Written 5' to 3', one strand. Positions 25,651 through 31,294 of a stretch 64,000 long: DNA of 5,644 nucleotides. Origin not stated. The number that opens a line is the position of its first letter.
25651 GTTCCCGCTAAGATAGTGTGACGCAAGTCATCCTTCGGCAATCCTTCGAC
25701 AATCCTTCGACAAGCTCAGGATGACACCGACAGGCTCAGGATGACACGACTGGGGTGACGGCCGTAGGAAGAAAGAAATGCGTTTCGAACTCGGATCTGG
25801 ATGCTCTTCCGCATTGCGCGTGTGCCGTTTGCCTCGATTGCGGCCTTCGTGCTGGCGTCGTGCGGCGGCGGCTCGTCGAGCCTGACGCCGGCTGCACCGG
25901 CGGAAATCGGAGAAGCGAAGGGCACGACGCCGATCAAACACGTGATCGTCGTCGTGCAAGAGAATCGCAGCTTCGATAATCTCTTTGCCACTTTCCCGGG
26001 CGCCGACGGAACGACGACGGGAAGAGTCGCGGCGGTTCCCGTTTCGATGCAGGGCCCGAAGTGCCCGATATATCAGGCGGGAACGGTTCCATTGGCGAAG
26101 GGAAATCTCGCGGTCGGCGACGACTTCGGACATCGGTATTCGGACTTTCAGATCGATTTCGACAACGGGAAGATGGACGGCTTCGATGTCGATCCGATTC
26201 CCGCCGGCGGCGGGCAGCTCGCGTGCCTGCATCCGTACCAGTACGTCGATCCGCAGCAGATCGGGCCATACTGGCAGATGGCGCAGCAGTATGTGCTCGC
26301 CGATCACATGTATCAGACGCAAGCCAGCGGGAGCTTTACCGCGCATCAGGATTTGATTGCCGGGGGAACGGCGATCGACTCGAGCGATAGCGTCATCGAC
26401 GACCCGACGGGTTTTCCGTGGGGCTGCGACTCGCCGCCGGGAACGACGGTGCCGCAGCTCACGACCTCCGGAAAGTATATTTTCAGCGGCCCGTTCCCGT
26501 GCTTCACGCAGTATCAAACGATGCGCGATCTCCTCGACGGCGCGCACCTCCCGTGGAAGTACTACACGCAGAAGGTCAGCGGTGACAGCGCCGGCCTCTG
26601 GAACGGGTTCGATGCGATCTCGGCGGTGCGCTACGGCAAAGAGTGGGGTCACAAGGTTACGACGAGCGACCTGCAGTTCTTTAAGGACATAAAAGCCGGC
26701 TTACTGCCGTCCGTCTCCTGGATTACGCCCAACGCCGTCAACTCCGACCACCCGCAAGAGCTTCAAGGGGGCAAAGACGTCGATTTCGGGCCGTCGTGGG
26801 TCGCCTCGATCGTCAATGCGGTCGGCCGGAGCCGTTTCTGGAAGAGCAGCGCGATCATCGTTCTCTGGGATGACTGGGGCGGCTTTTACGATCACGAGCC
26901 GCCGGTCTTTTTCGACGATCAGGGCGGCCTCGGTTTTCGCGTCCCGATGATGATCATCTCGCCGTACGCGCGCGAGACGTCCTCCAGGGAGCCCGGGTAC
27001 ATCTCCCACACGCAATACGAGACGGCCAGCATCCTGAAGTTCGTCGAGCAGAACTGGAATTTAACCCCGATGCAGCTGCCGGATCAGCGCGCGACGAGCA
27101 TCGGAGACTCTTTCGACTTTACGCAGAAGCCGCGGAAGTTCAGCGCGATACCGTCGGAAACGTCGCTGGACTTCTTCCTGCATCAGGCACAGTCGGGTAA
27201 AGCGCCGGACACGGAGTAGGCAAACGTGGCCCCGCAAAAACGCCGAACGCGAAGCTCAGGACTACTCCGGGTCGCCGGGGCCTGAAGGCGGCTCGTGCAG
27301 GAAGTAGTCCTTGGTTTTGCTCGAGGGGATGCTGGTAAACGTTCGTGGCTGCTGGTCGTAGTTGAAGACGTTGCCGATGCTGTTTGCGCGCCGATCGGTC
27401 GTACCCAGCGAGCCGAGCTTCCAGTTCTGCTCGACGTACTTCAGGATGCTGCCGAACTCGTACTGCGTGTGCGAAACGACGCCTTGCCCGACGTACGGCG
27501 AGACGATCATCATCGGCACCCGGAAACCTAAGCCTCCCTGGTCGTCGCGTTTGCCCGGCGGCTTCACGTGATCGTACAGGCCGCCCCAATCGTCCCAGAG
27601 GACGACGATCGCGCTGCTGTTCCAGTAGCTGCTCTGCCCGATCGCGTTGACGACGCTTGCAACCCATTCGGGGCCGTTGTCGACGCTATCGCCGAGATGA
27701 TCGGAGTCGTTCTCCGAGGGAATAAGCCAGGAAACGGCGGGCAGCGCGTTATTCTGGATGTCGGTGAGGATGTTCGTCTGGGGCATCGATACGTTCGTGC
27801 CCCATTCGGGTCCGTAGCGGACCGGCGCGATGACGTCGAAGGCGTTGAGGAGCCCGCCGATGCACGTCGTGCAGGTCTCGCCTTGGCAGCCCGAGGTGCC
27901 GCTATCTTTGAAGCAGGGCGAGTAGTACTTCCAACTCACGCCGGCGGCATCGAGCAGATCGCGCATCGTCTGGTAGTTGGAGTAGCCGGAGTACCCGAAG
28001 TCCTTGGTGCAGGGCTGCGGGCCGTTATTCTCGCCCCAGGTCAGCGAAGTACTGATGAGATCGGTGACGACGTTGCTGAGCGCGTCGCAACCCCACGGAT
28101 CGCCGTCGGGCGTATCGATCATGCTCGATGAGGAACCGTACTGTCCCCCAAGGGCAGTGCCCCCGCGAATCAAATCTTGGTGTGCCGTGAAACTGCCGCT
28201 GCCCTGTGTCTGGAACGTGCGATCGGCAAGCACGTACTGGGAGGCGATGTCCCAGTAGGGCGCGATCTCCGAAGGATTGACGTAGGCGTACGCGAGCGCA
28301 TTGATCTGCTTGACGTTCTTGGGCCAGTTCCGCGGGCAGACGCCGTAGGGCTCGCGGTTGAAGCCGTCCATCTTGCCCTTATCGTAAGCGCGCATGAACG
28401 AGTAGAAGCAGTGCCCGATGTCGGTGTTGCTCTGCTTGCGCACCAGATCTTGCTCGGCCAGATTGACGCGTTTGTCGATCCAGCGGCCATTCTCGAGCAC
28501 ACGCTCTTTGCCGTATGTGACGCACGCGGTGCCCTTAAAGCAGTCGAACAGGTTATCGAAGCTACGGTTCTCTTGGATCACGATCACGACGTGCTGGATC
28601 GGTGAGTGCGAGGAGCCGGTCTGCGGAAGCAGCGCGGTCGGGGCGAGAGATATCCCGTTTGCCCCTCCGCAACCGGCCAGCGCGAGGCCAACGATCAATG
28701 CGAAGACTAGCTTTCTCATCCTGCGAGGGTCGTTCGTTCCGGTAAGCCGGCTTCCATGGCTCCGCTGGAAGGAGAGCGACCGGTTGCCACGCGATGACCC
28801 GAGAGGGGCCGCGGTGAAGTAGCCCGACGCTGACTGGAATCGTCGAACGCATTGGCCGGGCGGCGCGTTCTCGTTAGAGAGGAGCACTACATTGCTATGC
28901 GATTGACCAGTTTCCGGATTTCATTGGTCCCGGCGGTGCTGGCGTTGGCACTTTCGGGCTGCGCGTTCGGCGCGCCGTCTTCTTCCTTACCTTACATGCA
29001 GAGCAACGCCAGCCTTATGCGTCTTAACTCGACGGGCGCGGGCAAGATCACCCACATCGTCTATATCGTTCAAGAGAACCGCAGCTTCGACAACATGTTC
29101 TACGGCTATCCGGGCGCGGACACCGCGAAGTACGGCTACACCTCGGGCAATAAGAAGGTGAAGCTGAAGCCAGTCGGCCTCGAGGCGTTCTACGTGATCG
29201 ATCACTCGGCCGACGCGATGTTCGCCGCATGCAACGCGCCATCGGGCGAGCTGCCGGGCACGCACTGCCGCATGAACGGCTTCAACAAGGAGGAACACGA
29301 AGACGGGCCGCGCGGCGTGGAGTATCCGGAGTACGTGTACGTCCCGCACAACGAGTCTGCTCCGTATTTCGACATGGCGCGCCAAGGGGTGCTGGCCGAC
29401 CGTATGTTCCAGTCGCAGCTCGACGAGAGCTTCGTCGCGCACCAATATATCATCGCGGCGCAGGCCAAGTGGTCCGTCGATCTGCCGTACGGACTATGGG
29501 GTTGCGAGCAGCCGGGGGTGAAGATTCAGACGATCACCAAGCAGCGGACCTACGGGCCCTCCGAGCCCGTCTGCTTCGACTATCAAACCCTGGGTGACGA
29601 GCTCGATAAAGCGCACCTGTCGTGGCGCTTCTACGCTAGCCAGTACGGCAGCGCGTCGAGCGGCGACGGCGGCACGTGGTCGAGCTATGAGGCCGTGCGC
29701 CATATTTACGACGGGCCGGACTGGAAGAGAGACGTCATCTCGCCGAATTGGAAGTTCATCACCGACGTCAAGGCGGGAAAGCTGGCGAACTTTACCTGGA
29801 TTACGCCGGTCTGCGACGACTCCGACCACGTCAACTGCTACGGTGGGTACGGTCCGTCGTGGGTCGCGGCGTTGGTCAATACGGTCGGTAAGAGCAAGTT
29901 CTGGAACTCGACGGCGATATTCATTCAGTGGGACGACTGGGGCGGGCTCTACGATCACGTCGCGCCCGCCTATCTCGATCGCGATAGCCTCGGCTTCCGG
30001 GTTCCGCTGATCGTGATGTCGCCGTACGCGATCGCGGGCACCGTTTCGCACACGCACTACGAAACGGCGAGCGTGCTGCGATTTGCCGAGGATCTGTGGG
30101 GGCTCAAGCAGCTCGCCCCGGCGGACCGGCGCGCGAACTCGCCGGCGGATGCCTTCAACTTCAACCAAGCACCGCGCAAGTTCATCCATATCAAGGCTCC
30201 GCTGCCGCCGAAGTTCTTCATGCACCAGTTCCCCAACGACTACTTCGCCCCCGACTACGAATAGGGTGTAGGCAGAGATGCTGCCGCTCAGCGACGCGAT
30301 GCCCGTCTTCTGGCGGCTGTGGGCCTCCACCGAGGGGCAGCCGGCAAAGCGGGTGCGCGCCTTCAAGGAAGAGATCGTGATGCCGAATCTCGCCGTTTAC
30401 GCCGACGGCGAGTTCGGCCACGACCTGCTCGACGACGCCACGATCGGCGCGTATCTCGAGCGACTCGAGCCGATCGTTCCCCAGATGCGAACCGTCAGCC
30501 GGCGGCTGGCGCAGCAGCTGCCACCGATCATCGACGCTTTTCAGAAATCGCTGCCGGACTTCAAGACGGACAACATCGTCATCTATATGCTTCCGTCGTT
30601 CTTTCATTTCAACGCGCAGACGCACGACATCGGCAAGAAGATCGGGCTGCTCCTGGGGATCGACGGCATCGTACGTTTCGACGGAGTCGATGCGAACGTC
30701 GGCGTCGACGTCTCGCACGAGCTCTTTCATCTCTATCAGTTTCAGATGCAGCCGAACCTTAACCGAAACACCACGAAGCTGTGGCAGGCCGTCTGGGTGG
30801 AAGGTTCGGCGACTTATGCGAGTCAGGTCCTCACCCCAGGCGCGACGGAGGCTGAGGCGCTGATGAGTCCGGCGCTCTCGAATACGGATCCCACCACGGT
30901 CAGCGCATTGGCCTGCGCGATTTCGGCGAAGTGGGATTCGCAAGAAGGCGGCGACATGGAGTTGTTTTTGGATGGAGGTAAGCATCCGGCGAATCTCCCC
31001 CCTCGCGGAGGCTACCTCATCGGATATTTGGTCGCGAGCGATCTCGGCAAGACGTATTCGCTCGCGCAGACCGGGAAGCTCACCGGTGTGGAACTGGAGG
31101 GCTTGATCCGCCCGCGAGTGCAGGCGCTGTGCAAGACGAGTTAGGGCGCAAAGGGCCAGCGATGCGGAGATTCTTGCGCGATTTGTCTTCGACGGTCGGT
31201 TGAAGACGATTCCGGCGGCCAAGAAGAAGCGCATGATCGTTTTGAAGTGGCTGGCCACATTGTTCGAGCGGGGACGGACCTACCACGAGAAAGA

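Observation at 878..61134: Co-expanded set of lipoprotein phosphoesterases and beta-propeller lipoproteins next to pstB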

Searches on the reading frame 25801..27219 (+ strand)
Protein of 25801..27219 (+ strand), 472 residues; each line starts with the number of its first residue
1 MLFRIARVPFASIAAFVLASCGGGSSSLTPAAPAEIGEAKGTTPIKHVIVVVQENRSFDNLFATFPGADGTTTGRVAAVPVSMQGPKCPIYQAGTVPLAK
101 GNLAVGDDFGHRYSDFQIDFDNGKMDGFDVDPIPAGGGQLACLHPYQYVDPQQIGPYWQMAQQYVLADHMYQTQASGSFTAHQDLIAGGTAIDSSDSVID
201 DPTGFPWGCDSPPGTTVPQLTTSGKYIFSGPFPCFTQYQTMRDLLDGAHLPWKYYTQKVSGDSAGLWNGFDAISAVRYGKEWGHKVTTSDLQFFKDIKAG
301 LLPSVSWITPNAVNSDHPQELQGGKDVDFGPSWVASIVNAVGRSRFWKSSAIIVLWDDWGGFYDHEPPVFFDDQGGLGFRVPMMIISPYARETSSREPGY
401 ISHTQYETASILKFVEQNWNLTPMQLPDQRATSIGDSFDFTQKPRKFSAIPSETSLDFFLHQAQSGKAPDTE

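Call 6: search_protein_families(library=pfam, proteins=[window:25801-27219:+], max_evalue=0.01)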
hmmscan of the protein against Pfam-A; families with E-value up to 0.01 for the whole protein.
window:25801-27219:+ (472 aa): 1 family
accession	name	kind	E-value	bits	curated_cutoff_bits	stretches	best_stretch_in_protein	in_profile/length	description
PF04185.19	Phosphoesterase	-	2.3e-56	191.9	23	1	45-421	1-355/356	Phosphoesterase family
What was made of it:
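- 25801..27219 (+): PE phosphoesterase lipoprotein. PF04185 E 2.3e-56 (call 6).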

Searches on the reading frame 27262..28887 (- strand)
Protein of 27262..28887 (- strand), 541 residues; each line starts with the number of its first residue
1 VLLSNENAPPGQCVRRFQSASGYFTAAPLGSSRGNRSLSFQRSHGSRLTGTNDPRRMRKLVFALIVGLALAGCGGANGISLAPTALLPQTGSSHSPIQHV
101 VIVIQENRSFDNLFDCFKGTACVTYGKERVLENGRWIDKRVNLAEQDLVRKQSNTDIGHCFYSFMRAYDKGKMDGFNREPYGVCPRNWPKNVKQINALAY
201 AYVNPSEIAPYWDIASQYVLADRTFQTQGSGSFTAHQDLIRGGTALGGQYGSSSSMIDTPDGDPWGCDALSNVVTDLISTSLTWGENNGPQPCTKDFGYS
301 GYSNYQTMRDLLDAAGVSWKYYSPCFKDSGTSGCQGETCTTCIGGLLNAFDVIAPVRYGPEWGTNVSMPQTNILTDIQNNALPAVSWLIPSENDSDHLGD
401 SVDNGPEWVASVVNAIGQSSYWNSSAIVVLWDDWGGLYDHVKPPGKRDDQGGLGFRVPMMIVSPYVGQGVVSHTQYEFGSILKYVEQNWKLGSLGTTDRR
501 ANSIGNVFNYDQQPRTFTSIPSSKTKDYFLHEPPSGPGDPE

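Call 6: search_protein_families(library=pfam, proteins=[window:27262-28887:-], max_evalue=0.01)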
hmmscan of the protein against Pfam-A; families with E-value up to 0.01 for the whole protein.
window:27262-28887:- (541 aa): 1 family
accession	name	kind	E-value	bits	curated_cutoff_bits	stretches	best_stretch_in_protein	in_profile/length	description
PF04185.19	Phosphoesterase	-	8.4e-58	196.7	23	1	97-491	1-355/356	Phosphoesterase family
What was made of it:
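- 27262..28719 (-): PE phosphoesterase lipoprotein. The ORF extends to 28887; the likely start is the Met before the signal peptide. PF04185 E 8.4e-58 (call 6).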

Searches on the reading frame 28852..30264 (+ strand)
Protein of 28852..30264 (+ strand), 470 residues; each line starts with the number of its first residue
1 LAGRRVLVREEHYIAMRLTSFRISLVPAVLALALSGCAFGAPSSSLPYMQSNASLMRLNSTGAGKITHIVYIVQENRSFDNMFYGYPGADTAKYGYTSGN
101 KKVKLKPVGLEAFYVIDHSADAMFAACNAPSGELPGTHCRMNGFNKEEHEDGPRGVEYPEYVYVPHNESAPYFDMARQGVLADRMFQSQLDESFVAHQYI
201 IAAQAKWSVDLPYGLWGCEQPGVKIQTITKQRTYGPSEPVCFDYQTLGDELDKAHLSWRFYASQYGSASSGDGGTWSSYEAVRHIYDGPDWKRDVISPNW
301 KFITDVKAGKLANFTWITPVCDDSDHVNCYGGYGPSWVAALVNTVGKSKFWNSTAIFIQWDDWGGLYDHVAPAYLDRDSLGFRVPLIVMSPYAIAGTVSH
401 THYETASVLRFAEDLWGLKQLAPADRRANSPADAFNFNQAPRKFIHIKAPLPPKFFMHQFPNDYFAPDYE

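Call 6: search_protein_families(library=pfam, proteins=[window:28852-30264:+], max_evalue=0.01)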
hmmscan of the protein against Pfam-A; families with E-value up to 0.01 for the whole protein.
window:28852-30264:+ (470 aa): 1 family
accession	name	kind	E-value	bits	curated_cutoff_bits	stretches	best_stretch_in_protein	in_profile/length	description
PF04185.19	Phosphoesterase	-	5.4e-48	164.4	23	1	66-419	1-356/356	Phosphoesterase family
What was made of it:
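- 28897..30264 (+): PE phosphoesterase lipoprotein (the ORF begins at 28852). PF04185 E 5.4e-48 (call 6).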

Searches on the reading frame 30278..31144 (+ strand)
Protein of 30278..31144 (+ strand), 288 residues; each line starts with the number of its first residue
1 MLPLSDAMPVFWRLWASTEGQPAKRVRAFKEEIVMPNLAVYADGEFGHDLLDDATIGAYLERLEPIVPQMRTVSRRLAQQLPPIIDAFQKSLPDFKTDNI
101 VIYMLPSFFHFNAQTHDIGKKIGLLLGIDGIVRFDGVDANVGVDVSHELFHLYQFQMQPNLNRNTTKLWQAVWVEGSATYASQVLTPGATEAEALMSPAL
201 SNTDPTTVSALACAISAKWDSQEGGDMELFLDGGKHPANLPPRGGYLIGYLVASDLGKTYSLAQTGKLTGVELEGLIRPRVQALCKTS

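Call 9: search_protein_families(library=pfam, proteins=[window:30278-31144:+], max_evalue=0.001)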
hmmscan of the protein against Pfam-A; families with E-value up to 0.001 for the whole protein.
window:30278-31144:+ (288 aa): 1 family
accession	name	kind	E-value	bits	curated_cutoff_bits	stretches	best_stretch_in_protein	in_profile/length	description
PF10026.15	DUF2268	-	0.00043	20.3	23.6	1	138-260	62-179/195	Predicted Zn-dependent protease (DUF2268)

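Call 26: search_protein_families(library=ncbifam, proteins=[window:30278-31144:+], max_evalue=0.001)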
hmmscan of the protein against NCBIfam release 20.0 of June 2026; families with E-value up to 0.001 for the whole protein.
window:30278-31144:+ (288 aa): 0 families
